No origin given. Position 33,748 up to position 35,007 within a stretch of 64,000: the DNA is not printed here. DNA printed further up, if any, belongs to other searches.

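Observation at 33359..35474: ATPase-less VirB2-like / VirB6-like / M23 hydrolase cassette, translationally coupled, in a core-gene context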

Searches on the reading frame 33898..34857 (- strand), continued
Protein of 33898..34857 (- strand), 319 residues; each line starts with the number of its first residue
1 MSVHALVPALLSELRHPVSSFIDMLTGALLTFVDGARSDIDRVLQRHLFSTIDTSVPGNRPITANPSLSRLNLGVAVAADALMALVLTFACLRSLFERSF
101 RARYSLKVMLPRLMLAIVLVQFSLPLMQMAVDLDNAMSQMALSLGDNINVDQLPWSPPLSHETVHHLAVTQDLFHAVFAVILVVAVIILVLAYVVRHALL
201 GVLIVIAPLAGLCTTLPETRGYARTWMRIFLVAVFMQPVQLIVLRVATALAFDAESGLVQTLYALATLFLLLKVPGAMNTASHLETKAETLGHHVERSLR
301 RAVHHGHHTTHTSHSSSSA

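Call 64: search_protein_families(library=pfam, proteins=[L084:7959-8972:-, L084:7045-8736:-, L084:5522-6961:-, L084:4290-6242:-, L084:3074-4387:-, L084:1719-3269:-, L084:1902-3290:+, L084:3251-4450:+, L084:5882-7132:+], max_evalue=0.01)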
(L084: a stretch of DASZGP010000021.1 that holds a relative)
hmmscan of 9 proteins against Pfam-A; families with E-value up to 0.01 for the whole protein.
L084:7959-8972:- (337 aa): 10 families
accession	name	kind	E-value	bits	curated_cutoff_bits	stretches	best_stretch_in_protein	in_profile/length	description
PF19044.6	P-loop_TraG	-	5.5e-13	48.8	25.8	2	173-316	194-344/413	TraG P-loop domain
PF02367.23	TsaE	-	1.9e-07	31.5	26.6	1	11-52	3-44/128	Threonylcarbamoyl adenosine biosynthesis protein TsaE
PF12846.13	AAA_10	-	3.3e-05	23.5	27.5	0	32-71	24-63/362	AAA-like domain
PF13401.12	AAA_22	-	0.00016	22.4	27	1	31-82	7-60/130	AAA domain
PF01935.23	DUF87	-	0.00035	21.2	23.2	1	32-73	26-68/220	Helicase HerA, central domain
PF10412.15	TrwB_AAD_bind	-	0.00058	19.3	20.5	1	32-69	18-55/387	Type IV secretion-system coupling protein DNA-binding domain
PF13191.12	AAA_16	-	0.0011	19.9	32.6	1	30-130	25-132/167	AAA ATPase domain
PF02492.25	cobW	-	0.0028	17.7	20.7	1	31-63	2-35/180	CobW/HypB/UreG, nucleotide-binding domain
PF13671.12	AAA_33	-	0.0061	17.3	27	0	31-74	1-39/143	AAA domain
PF06745.19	ATPase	-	0.0077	16.1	26.6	0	25-78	15-69/231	KaiC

L084:7045-8736:- (563 aa): 5 families
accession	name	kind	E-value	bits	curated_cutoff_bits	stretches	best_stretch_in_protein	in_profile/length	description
PF12146.15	Hydrolase_4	-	1.6e-63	214.7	27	1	309-542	2-237/239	Serine aminopeptidase, S33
PF00561.26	Abhydrolase_1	-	2.3e-18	67.2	25.8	1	313-422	2-113/245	alpha/beta hydrolase fold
PF12697.13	Abhydrolase_6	-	1.1e-15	59.3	26.3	1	314-549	1-215/217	Alpha/beta hydrolase family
PF01738.24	DLH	-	0.00075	19.6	21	1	486-555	132-206/217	Dienelactone hydrolase family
PF00326.27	Peptidase_S9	-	0.0027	17.7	22.6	0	482-558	129-208/213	Prolyl oligopeptidase family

L084:5522-6961:- (479 aa): 4 families
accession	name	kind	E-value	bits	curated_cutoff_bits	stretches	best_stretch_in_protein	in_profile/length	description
PF00990.26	GGDEF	-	1.1e-16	61.5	23.8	1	332-463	3-132/161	Diguanylate cyclase, GGDEF domain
PF13185.12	GAF_2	-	3.7e-10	40.6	28.6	1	184-296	2-113/136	GAF domain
PF10114.15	PocR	-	2e-08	34.6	23.9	1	14-165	2-159/162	Sensory domain found in PocR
PF01590.32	GAF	-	2.5e-07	31.7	22.4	1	187-293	3-109/133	GAF domain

L084:4290-6242:- (650 aa): 0 families

L084:3074-4387:- (437 aa): 0 families

L084:1719-3269:- (516 aa): 0 families

L084:1902-3290:+ (462 aa): 5 families
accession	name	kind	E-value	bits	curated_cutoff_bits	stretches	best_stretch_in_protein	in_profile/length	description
PF00742.24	Homoserine_dh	-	1.3e-58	198.1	22.9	1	172-349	1-173/173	Homoserine dehydrogenase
PF03447.22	NAD_binding_3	-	1.1e-21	78.1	24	1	46-164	1-116/116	Homoserine dehydrogenase, NAD binding domain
PF01842.31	ACT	-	1.6e-10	41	27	1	385-448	3-63/66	ACT domain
PF22629.2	ACT_AHAS_ss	-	3.9e-06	27.4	27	1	386-439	2-56/67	AHAS small subunit-like ACT domain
PF13291.12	ACT_4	-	0.00034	21.7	27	1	383-424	7-49/80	ACT domain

L084:3251-4450:+ (399 aa): 2 families
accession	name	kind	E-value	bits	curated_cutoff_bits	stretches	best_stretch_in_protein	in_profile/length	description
PF00291.31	PALP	-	2.6e-78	263.8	35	1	72-367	1-295/295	Pyridoxal-phosphate dependent enzyme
PF18130.6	ATPgrasp_N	-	0.0041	18.1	27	0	145-204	4-61/81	ATP-grasp N-terminal domain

L084:5882-7132:+ (416 aa): 0 families

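Call 65: predict_structure(alignment_id=A1)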
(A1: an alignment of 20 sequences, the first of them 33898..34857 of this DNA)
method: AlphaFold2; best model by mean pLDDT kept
length: 319 residues; sequences in the alignment: 20
mean_pLDDT: 61.9   pTM: 0.44
mean pLDDT of the five models: 61.9, 56.0, 52.2, 51.5, 50.2
residues with pLDDT >= 90: 0; 70-90: 93; 50-70: 172; < 50: 54
segments of 3 or more residues with pLDDT < 50: 47-63, 144-150, 152-160, 162-168, 310-319
pLDDT, mean of each block of 10 residues (from residue 1): 54 64 68 63 51 44 53 69 73 65 62 71 67 57 46 42 48 64 72 72 71 72 75 70 64 58 65 64 61 71 58 43
secondary structure, 60 per line:
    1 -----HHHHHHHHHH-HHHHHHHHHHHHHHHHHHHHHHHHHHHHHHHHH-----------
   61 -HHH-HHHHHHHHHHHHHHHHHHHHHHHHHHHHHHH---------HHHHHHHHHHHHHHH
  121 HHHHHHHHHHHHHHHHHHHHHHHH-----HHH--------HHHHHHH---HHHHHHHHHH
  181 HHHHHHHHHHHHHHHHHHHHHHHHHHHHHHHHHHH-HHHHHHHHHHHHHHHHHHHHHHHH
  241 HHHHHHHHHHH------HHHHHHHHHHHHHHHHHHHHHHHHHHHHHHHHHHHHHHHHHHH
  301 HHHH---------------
elements in order: H6-15 H17-49 H66-96 H106-144 H161-167 H171-215 H217-251 H258-304

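Call 68: find_homologous_proteins(query=L084:7959-8972:-, max_evalue=0.00001)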
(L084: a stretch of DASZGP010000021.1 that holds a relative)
Query L084:7959-8972:- (337 aa): 51 proteins with E <= 0.00001 among 8000 candidates.
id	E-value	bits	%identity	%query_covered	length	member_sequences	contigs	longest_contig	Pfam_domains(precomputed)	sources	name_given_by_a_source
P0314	1.1e-155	536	80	92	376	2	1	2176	PF19044.7,PF01935.24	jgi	jgi:type IV secretory pathway VirB4 component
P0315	6.9e-134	464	69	92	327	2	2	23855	PF19044.7,PF12846.14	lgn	-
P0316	8.5e-131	454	66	92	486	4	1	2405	PF19044.7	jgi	jgi:hypothetical protein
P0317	1.0e-129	450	67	92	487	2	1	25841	PF19044.7,PF12846.14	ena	-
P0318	2.0e-129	450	68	92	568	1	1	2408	PF19044.7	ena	-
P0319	1.7e-128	446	66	92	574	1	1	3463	PF19044.7,PF12846.14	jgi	jgi:hypothetical protein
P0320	7.1e-128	444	66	92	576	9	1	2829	PF19044.7,PF12846.14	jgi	jgi:hypothetical protein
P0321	4.8e-126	438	67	92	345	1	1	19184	PF19044.7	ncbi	ncbi:MAG: hypothetical protein NVS3B24_11690 [Candidatus Dormibacteria bacterium]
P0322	2.6e-125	436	64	92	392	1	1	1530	PF19044.7,PF12846.14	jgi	jgi:type IV secretory pathway VirB4 component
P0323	6.5e-125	435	67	92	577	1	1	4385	PF19044.7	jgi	-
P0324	3.4e-123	429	70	82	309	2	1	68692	-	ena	-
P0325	1.2e-121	424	72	81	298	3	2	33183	PF19044.7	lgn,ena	-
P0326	1.8e-107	377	70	76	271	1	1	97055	PF19044.7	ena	-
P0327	1.5e-90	322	68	66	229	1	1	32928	-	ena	-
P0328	1.0e-86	309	66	64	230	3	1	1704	-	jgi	jgi:type IV secretory pathway VirB4 component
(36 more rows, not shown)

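Call 69: find_encoding_contigs(protein=P0326, flank=10000, max_places=1)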
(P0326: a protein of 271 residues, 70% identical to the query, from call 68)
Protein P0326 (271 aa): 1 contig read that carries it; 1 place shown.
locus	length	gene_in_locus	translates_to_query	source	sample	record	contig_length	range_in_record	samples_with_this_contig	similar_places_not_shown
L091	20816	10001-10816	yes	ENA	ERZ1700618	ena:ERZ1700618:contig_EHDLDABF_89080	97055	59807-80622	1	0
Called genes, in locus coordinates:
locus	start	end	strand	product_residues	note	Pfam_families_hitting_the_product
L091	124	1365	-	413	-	PF03435:Sacchrp_dh_NADP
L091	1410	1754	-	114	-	-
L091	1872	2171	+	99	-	PF01329:Pterin_4a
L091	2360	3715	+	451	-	PF17164:DUF5122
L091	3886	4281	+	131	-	-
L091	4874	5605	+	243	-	PF01734:Patatin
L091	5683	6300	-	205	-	-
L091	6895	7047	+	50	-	-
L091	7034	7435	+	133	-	-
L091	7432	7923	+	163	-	-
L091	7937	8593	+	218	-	PF08666:SAF (weak), PF16976:RcpC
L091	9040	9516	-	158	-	-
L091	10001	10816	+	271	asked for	PF19044:P-loop_TraG (weak)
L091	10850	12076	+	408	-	PF00561:Abhydrolase_1, PF12146:Hydrolase_4, PF12697:Abhydrolase_6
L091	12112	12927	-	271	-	PF00106:adh_short, PF01370:Epimerase (weak), PF08659:KR, PF13460:NAD_binding_10 (weak), PF13561:adh_short_C2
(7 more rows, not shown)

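Call 70: find_encoding_contigs(protein=P0317, flank=10000, max_places=1)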
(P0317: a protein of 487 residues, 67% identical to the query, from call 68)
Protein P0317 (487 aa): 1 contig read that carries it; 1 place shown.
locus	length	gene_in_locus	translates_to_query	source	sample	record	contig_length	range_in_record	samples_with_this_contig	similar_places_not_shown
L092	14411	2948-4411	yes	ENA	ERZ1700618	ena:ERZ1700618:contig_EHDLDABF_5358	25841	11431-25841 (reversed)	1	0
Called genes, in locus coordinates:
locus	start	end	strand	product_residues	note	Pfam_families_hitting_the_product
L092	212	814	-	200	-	PF12762:DDE_Tnp_IS1595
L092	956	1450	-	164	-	-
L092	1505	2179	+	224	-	PF08666:SAF (weak), PF16976:RcpC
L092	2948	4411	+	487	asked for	PF19044:P-loop_TraG (weak), PF12846:AAA_10 (faint)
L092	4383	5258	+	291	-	PF00561:Abhydrolase_1, PF12146:Hydrolase_4, PF12697:Abhydrolase_6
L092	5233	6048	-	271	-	PF00106:adh_short, PF01370:Epimerase (weak), PF08659:KR, PF13460:NAD_binding_10, PF13561:adh_short_C2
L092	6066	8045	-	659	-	PF00912:Transgly, PF00905:Transpeptidase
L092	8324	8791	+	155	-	PF02580:Tyr_Deacylase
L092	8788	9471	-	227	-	PF13302:Acetyltransf_3 (weak), PF00583:Acetyltransf_1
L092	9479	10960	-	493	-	PF00732:GMC_oxred_N, PF05834:Lycopene_cycl (faint), PF05199:GMC_oxred_C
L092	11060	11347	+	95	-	PF00708:Acylphosphatase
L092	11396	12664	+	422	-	PF03007:WS_DGAT_cat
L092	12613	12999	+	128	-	-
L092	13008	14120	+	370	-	-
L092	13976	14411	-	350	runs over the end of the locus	PF00762:Ferrochelatase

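Call 72: find_related_loci(query=A6, collection=genome_contigs, flank=10000)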
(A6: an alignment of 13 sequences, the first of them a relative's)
Query A6 (576 aa) in genome_contigs; peptide patterns used: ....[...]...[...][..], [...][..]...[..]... (x = any residue, [..] = any of these).
587 stretches matched a pattern; 208 encode a relative of the query (tblastn E <= 1e-3); the best 80 are kept; 80 distinct loci.
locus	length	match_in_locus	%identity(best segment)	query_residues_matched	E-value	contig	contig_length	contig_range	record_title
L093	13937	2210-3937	91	1-576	0e+0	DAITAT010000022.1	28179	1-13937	MAG TPA_asm: Candidatus Dormiibacterota bacterium isolate CTOTU41324 NODE_919_length_28179_cov_38.992675, whole genome s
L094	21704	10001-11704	79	1-568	0e+0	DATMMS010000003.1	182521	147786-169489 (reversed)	MAG TPA_asm: Candidatus Solibacter sp. isolate SMAG_U12829 k141_2895149, whole genome shotgun sequence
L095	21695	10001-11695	67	1-565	0e+0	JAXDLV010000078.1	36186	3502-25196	MAG: Chloroflexota bacterium isolate BP_626 scaffold_747819, whole genome shotgun sequence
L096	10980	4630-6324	68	1-565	0e+0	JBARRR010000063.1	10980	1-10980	MAG: Candidatus Dormiibacterota bacterium isolate MFD13499_ilm_asm_bin2 k127_580613, whole genome shotgun sequence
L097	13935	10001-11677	65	1-560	0e+0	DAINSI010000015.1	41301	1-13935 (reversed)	MAG TPA_asm: Candidatus Dormiibacterota bacterium isolate CTOTU41361 NODE_396_length_41301_cov_5.440746, whole genome sh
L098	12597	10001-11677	64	1-560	0e+0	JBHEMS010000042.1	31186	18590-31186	MAG: Candidatus Dormibacteria bacterium isolate S3_bin.8.orig S3_k141_1292291, whole genome shotgun sequence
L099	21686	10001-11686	64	1-563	0e+0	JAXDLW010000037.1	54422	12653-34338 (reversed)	MAG: Chloroflexota bacterium isolate BP_627 scaffold_3542197, whole genome shotgun sequence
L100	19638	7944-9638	69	1-565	0e+0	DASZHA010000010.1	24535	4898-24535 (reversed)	MAG TPA_asm: Candidatus Dormiibacterota bacterium isolate SMAG_U6563 k141_5898211, whole genome shotgun sequence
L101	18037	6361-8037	64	1-560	0e+0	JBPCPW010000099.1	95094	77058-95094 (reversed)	MAG: Candidatus Dormibacteria bacterium isolate TH_ant_mag_192 S1Ck127_4296075_flag_1_multi_14.9985_len_95094, whole gen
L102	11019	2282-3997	60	1-572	0e+0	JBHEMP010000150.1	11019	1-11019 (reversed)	MAG: Candidatus Dormibacteria bacterium isolate S3_bin.41.orig S3_k141_2525447, whole genome shotgun sequence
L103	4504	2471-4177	40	1-565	7e-134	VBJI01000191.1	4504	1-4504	MAG: Chloroflexi bacterium isolate CF_152 14_1009_09_20cm_scaffold_20079, whole genome shotgun sequence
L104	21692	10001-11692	40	1-565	1e-130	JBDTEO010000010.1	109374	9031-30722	MAG: Candidatus Dormibacter sp. isolate cluster2_bin.204 k127_3321426, whole genome shotgun sequence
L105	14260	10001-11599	41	33-565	1e-130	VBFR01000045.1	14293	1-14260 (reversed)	MAG: Chloroflexi bacterium isolate CF_57 14_0929_12_20cm_scaffold_2359, whole genome shotgun sequence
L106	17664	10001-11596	40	34-565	4e-129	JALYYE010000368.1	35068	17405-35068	MAG: Candidatus Dormiibacterota bacterium isolate KAP bin31 SD1490-92_k127_581969, whole genome shotgun sequence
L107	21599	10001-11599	41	33-565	2e-128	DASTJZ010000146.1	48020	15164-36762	MAG TPA_asm: Candidatus Dormiibacterota bacterium isolate SMAG_U1827 k141_316011, whole genome shotgun sequence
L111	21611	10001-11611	40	29-565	7e-128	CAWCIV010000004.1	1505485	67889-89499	MAG: uncultured Chloroflexia bacterium isolate MFD04580.bin.2.20 genome assembly, contig: contig_9153, whole genome shot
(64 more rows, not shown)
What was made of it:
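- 208 loci in genome representatives (call 72).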
